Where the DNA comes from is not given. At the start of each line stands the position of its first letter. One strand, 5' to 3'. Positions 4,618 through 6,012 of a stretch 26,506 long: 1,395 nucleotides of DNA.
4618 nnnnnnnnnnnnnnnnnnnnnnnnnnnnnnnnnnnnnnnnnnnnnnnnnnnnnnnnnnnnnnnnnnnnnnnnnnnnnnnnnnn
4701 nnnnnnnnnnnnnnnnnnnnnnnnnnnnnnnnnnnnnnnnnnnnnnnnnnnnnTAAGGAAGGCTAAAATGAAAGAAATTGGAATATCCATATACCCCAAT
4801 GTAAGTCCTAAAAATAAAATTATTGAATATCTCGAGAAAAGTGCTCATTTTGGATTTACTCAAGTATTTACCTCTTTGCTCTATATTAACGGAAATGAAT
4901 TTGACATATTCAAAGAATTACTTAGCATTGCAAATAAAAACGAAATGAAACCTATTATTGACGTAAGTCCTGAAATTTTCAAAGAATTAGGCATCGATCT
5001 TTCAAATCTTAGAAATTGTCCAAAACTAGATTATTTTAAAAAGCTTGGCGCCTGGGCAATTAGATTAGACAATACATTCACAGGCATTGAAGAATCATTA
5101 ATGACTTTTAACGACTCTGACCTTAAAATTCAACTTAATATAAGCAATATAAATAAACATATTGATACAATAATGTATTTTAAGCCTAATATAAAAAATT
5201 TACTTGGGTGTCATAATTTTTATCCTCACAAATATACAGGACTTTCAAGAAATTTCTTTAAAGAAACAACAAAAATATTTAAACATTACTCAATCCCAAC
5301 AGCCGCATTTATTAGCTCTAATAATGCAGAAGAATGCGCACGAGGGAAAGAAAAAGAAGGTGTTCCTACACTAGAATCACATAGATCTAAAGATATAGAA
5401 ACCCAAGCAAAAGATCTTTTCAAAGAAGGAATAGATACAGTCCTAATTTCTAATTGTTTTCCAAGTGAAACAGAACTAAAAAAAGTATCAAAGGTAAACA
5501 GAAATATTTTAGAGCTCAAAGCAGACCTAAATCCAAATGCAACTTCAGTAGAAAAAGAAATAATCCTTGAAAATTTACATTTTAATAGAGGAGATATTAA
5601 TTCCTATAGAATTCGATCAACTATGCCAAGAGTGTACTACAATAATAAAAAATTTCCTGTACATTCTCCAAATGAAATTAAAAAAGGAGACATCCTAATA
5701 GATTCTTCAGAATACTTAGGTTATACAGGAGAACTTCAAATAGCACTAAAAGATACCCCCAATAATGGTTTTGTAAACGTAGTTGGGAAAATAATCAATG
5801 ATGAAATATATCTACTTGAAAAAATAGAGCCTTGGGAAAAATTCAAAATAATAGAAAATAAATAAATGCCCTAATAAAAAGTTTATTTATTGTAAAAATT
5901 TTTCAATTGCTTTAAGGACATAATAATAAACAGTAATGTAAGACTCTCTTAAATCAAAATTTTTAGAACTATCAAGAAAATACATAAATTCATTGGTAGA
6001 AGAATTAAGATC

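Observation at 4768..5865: The so-called outer-surface/integrin-binding protein in the chitobiose operon looks like a cytoplasmic DUF871 phospho-sugar hydrolase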

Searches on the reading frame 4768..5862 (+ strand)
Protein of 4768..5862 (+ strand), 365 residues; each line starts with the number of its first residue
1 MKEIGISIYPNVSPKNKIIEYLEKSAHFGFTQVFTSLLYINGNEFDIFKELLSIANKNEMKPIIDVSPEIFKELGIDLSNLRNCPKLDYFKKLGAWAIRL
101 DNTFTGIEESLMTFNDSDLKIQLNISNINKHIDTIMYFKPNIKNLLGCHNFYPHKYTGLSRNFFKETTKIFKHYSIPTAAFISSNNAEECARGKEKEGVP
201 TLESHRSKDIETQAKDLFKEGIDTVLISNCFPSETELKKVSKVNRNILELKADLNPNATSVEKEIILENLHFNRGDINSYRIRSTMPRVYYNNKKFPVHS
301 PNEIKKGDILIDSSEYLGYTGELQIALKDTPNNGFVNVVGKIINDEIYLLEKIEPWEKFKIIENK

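Call 3: search_protein_families(library=pfam, proteins=[window:4768-5862:+], max_evalue=0.01)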
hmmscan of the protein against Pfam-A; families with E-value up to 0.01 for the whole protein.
window:4768-5862:+ (365 aa): 2 families
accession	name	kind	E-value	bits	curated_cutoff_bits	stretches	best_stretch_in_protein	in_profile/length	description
PF19200.6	MupG_N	-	2.1e-80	270.2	24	1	4-242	1-237/237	6-phospho-N-acetylmuramidase, N-terminal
PF05913.16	MupG_C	-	2e-37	128.4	24.4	1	248-361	1-115/116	6-phospho-N-acetylmuramidase, C-terminal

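Call 4: search_protein_families(library=ncbifam, proteins=[window:4768-5862:+], max_evalue=0.01)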
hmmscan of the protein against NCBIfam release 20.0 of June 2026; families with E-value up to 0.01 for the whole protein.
window:4768-5862:+ (365 aa): 0 families

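Call 5: search_solved_structures(query=window:4768-5862:+, max_evalue=1, show_alignments=3)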
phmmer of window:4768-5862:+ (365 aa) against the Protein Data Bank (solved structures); distinct sequences matched with E-value up to 1: 13.
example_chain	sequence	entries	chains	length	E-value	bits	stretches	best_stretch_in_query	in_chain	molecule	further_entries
1x7f_A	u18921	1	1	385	1.6e-78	267.3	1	2-363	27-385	outer surface protein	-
2p0o_A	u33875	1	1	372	2.3e-24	89.2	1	5-362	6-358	Hypothetical protein DUF871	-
4xnq_D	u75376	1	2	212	0.12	14.4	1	42-140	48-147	Influenza H5 HA head domain VietNam rdt mutations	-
4kdm_A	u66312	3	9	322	0.25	13.4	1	42-140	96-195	Hemagglutinin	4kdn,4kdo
5a3i_A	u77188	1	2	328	0.26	13.3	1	42-140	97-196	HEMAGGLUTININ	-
4bh2_A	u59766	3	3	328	0.26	13.3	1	42-140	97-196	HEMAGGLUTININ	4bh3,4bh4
4n5y_A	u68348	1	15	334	0.27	13.3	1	42-140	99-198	Hemagglutinin HA1 chain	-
4n5z_A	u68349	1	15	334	0.27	13.3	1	42-140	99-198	Hemagglutinin HA1 chain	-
6iut_A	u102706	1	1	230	0.29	13.2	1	41-141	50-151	Hemagglutinin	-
5dum_A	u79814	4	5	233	0.3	13.1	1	41-141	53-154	Hemagglutinin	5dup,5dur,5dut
6a67_B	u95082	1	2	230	0.43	12.6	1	42-140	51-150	Hemagglutinin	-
4bh1_A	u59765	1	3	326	0.65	12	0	41-140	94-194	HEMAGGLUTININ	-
4bgz_A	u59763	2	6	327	0.65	12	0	41-140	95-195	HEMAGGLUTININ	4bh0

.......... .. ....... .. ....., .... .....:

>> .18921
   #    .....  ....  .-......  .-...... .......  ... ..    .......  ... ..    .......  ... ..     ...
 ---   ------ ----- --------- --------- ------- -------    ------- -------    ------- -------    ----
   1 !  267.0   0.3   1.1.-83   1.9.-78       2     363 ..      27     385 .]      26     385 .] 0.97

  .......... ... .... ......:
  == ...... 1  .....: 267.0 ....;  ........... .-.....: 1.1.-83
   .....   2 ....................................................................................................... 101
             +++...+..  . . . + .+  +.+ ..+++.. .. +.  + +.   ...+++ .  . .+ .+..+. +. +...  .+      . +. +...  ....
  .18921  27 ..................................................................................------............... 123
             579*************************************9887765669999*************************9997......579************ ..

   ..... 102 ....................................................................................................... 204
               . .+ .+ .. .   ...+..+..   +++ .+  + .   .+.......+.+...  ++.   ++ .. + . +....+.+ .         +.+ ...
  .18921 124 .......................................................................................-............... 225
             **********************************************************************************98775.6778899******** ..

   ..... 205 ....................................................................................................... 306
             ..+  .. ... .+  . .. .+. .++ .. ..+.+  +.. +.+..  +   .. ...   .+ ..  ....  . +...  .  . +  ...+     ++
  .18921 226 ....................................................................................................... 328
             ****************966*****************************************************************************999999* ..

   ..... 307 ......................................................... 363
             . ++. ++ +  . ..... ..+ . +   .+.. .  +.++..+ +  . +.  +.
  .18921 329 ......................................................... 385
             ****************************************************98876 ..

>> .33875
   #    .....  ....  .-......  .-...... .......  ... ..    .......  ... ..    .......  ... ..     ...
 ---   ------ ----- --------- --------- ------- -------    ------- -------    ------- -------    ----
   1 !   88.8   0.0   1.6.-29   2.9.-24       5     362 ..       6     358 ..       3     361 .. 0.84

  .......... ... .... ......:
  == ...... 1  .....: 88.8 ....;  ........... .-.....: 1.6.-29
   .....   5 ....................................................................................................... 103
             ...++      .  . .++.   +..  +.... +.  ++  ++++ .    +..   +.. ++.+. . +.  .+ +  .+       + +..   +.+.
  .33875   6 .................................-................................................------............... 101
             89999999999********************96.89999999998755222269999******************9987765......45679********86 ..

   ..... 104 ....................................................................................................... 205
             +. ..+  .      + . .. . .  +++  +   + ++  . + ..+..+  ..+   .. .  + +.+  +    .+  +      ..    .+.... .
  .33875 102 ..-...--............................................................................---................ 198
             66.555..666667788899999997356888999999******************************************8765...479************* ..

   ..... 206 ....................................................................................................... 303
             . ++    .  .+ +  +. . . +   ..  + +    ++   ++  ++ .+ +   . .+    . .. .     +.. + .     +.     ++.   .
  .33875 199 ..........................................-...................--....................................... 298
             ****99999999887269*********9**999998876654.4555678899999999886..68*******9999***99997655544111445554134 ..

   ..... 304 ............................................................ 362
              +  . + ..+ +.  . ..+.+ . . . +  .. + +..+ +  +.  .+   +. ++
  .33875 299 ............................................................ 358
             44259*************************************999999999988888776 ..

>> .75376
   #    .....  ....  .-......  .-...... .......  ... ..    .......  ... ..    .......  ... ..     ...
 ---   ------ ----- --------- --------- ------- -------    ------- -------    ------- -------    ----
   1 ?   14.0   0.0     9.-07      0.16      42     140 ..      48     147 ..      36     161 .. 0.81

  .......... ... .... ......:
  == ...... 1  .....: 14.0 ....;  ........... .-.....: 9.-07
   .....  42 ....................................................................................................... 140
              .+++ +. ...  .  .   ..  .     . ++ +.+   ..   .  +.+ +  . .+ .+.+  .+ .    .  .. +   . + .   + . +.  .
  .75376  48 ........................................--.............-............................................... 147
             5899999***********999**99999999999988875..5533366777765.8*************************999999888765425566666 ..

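Call 25: find_homologous_proteins(query=window:4768-5862:+, max_evalue=0.00001)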
Query window:4768-5862:+ (365 aa): 1642 proteins with E <= 0.00001 among 5919 candidates; the best 120 are listed.
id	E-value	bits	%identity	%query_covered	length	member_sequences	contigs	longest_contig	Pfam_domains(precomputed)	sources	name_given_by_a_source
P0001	2.7e-229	778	95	100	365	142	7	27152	PF19200.7,PF05913.17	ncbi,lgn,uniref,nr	ncbi:cell surface protein (plasmid) [Borreliella garinii]|uniref:alpha3-beta1 integrin-binding prote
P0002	2.3e-182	624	74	99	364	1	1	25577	PF19200.7,PF05913.17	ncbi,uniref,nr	ncbi:DUF871 domain-containing protein [Borrelia persica]|uniref:DUF871 domain-containing protein n=1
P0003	1.1e-181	622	76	99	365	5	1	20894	PF19200.7,PF05913.17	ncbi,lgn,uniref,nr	ncbi:DUF871 domain-containing protein [Borrelia hispanica]|uniref:DUF871 domain-containing protein n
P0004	1.9e-179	614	74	100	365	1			PF19200.7,PF05913.17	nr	nr:MupG family TIM beta-alpha barrel fold protein [Borrelia sp. BU AG58]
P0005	9.2e-176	602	73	100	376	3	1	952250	PF19200.7,PF05913.17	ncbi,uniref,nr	ncbi:DUF871 domain-containing protein [Borrelia sp. RT1S]|uniref:DUF871 domain-containing protein n=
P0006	1.1e-171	589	71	100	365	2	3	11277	PF19200.7,PF05913.17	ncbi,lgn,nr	ncbi:DUF871 domain-containing protein [Borrelia coriaceae]|nr:MupG family TIM beta-alpha barrel fold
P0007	3.9e-170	584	71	99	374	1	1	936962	PF19200.7,PF05913.17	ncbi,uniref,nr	ncbi:DUF871 domain-containing protein [Borrelia sp. P9F1]|uniref:DUF871 domain-containing protein n=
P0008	1.3e-167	575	70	100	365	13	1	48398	PF19200.7,PF05913.17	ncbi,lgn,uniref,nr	ncbi:DUF871 domain-containing protein [Borrelia turicatae]|uniref:DUF871 domain-containing protein n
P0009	5.0e-167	573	69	100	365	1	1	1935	PF19200.7,PF05913.17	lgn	-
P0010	4.9e-166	570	68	100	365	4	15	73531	PF19200.7,PF05913.17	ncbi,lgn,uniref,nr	ncbi:MupG family TIM beta-alpha barrel fold protein (plasmid) [Borrelia miyamotoi]|uniref:MupG famil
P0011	3.1e-113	396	70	70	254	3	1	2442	PF19200.7,PF05913.17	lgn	-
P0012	2.0e-108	380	51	99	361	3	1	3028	PF19200.7,PF05913.17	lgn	-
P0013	3.4e-108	380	51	100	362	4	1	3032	PF19200.7,PF05913.17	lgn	-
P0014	7.3e-108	379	53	99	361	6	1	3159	PF19200.7,PF05913.17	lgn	-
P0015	1.9e-107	377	51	99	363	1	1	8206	PF19200.7,PF05913.17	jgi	-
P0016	9.2e-107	375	50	99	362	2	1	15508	PF19200.7,PF05913.17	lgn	-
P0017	7.8e-106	372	52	98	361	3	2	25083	PF19200.7,PF05913.17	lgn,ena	-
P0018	1.5e-105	371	50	99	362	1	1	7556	PF19200.7,PF05913.17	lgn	-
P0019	7.2e-105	369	50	100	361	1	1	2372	PF19200.7,PF05913.17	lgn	-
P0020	7.4e-105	369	51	100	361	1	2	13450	PF19200.7,PF05913.17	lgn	-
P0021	7.9e-105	369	50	100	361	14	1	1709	PF19200.7,PF05913.17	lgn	-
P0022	1.0e-104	368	51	99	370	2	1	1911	PF19200.7,PF05913.17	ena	-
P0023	1.1e-104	368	52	100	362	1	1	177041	PF19200.7,PF05913.17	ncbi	ncbi:MAG: DUF871 domain-containing protein [Fusobacteriaceae bacterium]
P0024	1.1e-104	368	51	99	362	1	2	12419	PF19200.7,PF05913.17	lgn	-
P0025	2.0e-104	367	49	99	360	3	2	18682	PF19200.7,PF05913.17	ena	-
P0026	2.2e-104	367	52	99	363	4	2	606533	PF19200.7,PF05913.17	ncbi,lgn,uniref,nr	ncbi:hypothetical protein SAMN02745883_00487 [Caminicella sporogenes DSM 14501]|uniref:Outer surface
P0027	2.4e-104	367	52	99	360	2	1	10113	PF19200.7,PF05913.17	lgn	-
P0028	2.9e-104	367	49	99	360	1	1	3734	PF19200.7,PF05913.17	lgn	-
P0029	4.4e-104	366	53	100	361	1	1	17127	PF19200.7,PF05913.17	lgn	-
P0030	4.5e-104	366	52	100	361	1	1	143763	PF19200.7,PF05913.17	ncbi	-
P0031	5.0e-104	366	49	99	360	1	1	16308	PF19200.7,PF05913.17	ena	-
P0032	6.7e-104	366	52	100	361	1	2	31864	PF19200.7,PF05913.17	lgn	-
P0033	7.0e-104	366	52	100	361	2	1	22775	PF19200.7,PF05913.17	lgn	-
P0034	8.8e-104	365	52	100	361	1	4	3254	PF19200.7,PF05913.17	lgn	-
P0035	9.6e-104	365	48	100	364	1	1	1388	PF19200.7,PF05913.17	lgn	-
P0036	1.0e-103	365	52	100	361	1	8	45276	PF19200.7,PF05913.17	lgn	-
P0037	1.3e-103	365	52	100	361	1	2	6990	PF19200.7,PF05913.17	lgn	-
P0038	1.8e-103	364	49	99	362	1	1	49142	PF19200.7,PF05913.17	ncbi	-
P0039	2.0e-103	364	52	100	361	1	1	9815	PF19200.7,PF05913.17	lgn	-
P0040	2.5e-103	364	51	100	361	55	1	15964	PF19200.7,PF05913.17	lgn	-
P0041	2.6e-103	364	52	100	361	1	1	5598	PF19200.7,PF05913.17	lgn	-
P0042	3.1e-103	363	48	100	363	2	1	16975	PF19200.7,PF05913.17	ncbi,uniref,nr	ncbi:DUF871 domain-containing protein [Fonticella tunisiensis]|uniref:Outer surface protein n=1 Tax=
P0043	3.1e-103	363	51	100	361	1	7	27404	PF19200.7,PF05913.17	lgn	-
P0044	3.7e-103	363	48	99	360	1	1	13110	PF19200.7,PF05913.17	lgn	-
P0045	3.8e-103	363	48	99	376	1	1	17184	PF19200.7,PF05913.17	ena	-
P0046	8.3e-103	362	49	99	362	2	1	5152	PF19200.7,PF05913.17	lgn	-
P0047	1.0e-102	362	50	99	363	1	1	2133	PF19200.7,PF05913.17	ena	-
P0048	1.1e-102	362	50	99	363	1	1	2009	PF19200.7,PF05913.17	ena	-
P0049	1.3e-102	361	49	99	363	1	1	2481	PF19200.7,PF05913.17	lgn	-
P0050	1.6e-102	361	50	99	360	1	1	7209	PF19200.7,PF05913.17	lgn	-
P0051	1.7e-102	361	51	100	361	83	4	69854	PF19200.7,PF05913.17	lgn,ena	-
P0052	1.7e-102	361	49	99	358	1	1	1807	PF19200.7,PF05913.17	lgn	-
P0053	2.5e-102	360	51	98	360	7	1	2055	PF19200.7,PF05913.17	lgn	-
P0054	2.5e-102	360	48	100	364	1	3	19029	PF19200.7,PF05913.17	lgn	-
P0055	2.8e-102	360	49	100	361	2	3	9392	PF19200.7,PF05913.17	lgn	-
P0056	3.9e-102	360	49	100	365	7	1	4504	PF19200.7,PF05913.17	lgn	-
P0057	4.4e-102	360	49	99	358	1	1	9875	PF19200.7,PF05913.17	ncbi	-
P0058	4.5e-102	360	48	99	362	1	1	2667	PF19200.7,PF05913.17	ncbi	-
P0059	4.6e-102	360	49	100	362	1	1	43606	PF19200.7,PF05913.17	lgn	-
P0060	5.7e-102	359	49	99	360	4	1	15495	PF19200.7,PF05913.17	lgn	-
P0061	6.5e-102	359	49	99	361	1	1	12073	PF19200.7,PF05913.17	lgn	-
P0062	8.8e-102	359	49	99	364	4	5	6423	PF19200.7,PF05913.17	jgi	jgi:uncharacterized protein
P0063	9.3e-102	359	47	99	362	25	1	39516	PF19200.7,PF05913.17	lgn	-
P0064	9.5e-102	359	49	99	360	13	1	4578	PF19200.7,PF05913.17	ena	-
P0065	9.6e-102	359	50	98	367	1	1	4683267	PF19200.7,PF05913.17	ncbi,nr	ncbi:DUF871 domain-containing protein [Clostridiaceae bacterium M8S5]|nr:DUF871 domain-containing pr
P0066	1.1e-101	358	49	99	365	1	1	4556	PF19200.7,PF05913.17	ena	-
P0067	2.0e-101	357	49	100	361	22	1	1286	PF19200.7,PF05913.17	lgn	-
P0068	2.1e-101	357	49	99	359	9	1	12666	PF19200.7,PF05913.17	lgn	-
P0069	2.8e-101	357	49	99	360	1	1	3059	PF19200.7,PF05913.17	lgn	-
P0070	3.4e-101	357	51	99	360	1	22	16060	PF19200.7,PF05913.17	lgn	-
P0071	4.0e-101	357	48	99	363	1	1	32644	PF19200.7,PF05913.17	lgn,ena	-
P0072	4.1e-101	356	51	99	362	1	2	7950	PF19200.7,PF05913.17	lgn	-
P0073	4.1e-101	356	50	99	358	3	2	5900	PF19200.7,PF05913.17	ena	-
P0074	4.7e-101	356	49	99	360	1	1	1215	PF19200.7,PF05913.17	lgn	-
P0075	5.5e-101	356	51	100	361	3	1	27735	PF19200.7,PF05913.17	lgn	-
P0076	5.6e-101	356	48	99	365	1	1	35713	PF19200.7,PF05913.17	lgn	-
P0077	6.3e-101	356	50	99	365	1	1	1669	PF19200.7,PF05913.17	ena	-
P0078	6.6e-101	356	48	99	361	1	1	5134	PF19200.7,PF05913.17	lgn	-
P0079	7.1e-101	356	48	99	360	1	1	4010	PF19200.7,PF05913.17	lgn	-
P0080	7.7e-101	356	48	99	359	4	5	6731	PF19200.7,PF05913.17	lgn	-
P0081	9.0e-101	355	50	99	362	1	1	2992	PF19200.7,PF05913.17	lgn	-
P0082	9.3e-101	355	49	99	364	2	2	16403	PF19200.7,PF05913.17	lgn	-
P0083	1.1e-100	355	47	99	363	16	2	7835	PF19200.7,PF05913.17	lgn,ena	-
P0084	1.1e-100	355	48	99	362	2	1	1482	PF19200.7,PF05913.17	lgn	-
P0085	1.2e-100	355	50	99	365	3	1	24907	PF19200.7,PF05913.17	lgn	-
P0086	1.2e-100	355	48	99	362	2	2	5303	PF19200.7,PF05913.17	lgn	-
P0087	1.2e-100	355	50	99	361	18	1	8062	PF19200.7,PF05913.17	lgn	-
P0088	1.3e-100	355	47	99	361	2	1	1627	PF19200.7,PF05913.17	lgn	-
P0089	1.3e-100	355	48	98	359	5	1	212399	PF19200.7,PF05913.17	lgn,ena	-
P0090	2.0e-100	354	49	99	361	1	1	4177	PF19200.7,PF05913.17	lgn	-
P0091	2.5e-100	354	50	99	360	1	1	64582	PF19200.7,PF05913.17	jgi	jgi:hypothetical protein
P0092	2.7e-100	354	49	99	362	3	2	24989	PF19200.7,PF05913.17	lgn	-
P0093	2.9e-100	354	48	99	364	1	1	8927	PF19200.7,PF05913.17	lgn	-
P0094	3.6e-100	353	48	99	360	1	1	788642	PF19200.7,PF05913.17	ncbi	-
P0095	3.7e-100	353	49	99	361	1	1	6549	PF19200.7,PF05913.17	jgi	jgi:hypothetical protein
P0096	3.7e-100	353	50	99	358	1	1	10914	PF19200.7,PF05913.17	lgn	-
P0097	5.5e-100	353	48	99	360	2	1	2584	PF19200.7,PF05913.17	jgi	jgi:hypothetical protein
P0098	5.5e-100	353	50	100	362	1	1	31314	PF19200.7,PF05913.17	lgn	-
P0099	6.1e-100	353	49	99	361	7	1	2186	PF19200.7,PF05913.17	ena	-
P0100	6.8e-100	352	49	99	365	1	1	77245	PF19200.7,PF05913.17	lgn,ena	-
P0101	6.8e-100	352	50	100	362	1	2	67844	PF19200.7,PF05913.17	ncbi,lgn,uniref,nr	ncbi:hypothetical protein SAMN02745163_04321 [Clostridium cavendishii DSM 21758]|uniref:Outer surfac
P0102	7.1e-100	352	49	99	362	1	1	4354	PF19200.7,PF05913.17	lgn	-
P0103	7.4e-100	352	47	99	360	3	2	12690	PF19200.7,PF05913.17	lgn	-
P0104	7.6e-100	352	50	99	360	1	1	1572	PF19200.7,PF05913.17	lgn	-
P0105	8.2e-100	352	49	99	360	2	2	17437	PF19200.7,PF05913.17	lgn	-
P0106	8.4e-100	352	49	99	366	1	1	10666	PF19200.7,PF05913.17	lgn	-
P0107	8.8e-100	352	50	99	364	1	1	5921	PF19200.7,PF05913.17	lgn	-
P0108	9.1e-100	352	49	100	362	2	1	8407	PF19200.7,PF05913.17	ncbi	ncbi:MAG: DUF871 domain-containing protein [Bacillota bacterium]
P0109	9.3e-100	352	49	99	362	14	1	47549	PF19200.7,PF05913.17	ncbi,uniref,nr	ncbi:DUF871 domain-containing protein [Schnuerera ultunensis]|uniref:DUF871 domain-containing protei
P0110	1.1e-99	352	48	100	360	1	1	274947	PF19200.7,PF05913.17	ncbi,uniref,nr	ncbi:DUF871 domain-containing protein [Acidaminobacter sp. JC074]|uniref:DUF871 domain-containing pr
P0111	1.4e-99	351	48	98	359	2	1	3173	PF19200.7,PF05913.17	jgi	-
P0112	1.5e-99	351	49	100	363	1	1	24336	PF19200.7,PF05913.17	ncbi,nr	ncbi:MAG: MupG family TIM beta-alpha barrel fold protein [Caloramator sp.]|nr:MupG family TIM beta-a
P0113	1.6e-99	351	48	100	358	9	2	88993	PF19200.7,PF05913.17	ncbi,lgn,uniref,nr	ncbi:DUF871 domain-containing protein [Clostridium senegalense]|uniref:DUF871 domain-containing prot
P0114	1.7e-99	351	46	99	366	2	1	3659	PF19200.7,PF05913.17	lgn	-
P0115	1.9e-99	351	48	99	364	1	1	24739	PF19200.7,PF05913.17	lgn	-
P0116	2.1e-99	351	49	100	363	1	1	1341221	PF19200.7,PF05913.17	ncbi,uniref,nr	ncbi:DUF871 domain-containing protein [Oceanivirga miroungae]|uniref:Outer surface protein n=1 Tax=O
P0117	2.3e-99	351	49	100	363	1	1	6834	PF19200.7,PF05913.17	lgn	-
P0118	2.5e-99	351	49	99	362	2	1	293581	PF19200.7,PF05913.17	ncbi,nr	ncbi:MAG: DUF871 domain-containing protein [Firmicutes bacterium]|nr:DUF871 domain-containing protei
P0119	3.4e-99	350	48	98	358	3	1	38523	PF19200.7,PF05913.17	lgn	-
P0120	3.8e-99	350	49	100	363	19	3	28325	PF19200.7,PF05913.17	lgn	-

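Call 28: find_encoding_contigs(protein=P0005, flank=7000, max_places=2)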
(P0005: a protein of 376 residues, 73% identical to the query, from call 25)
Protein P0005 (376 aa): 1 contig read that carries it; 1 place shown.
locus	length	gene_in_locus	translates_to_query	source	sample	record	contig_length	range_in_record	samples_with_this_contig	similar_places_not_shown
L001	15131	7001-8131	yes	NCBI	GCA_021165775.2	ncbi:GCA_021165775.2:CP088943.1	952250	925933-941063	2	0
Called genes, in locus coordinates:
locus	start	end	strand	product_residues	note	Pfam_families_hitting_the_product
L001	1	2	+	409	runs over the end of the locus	PF02274:ADI, PF19420:DDAH_eukar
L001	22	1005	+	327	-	PF02729:OTCace_N, PF00185:OTCace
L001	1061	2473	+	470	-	PF03606:DcuC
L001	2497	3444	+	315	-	PF00696:AA_kinase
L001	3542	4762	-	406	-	PF07690:MFS_1, PF05977:MFS_3 (weak)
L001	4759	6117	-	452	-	PF02378:PTS_EIIC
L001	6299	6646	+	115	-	PF02255:PTS_IIA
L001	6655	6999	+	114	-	PF02302:PTS_IIB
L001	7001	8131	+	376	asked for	PF19200:MupG_N, PF05913:MupG_C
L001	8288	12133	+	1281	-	PF02384:N6_Mtase (weak), PF07669:Eco57I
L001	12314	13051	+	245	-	PF03207:OspD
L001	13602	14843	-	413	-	PF27881:CRWN_N (weak), PF05714:PFam54_60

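Call 29: find_encoding_contigs(protein=P0023, flank=7000, max_places=2)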
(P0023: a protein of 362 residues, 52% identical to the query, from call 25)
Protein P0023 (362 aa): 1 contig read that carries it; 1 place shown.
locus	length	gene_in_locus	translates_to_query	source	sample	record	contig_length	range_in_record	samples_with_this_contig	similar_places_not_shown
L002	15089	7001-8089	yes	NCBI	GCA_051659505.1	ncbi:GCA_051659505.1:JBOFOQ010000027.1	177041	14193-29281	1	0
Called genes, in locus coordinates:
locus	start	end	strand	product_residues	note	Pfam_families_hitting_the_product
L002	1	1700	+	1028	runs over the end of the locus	PF04313:HSDR_N, PF04851:ResIII, PF00270:DEAD (faint), PF18766:SWI2_SNF2, PF22679:T1R_D3-like, PF11867:T1RH-like_C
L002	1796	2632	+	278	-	PF00581:Rhodanese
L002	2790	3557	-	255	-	-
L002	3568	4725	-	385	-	-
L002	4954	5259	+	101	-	PF02302:PTS_IIB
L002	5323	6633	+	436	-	PF02378:PTS_EIIC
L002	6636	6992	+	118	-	PF02255:PTS_IIA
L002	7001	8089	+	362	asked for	PF19200:MupG_N, PF05913:MupG_C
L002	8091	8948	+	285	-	PF00480:ROK (faint), PF01869:BcrAD_BadFG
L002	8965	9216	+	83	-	PF11975:Glyco_hydro_4C (weak)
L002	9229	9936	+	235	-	PF01418:HTH_6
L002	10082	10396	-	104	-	-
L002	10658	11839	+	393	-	PF12683:DUF3798, PF27194:TP_0008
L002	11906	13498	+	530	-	PF00005:ABC_tran, PF13304:AAA_21 (faint), PF00005:ABC_tran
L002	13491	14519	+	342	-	PF02653:BPD_transp_2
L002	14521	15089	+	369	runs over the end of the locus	PF02653:BPD_transp_2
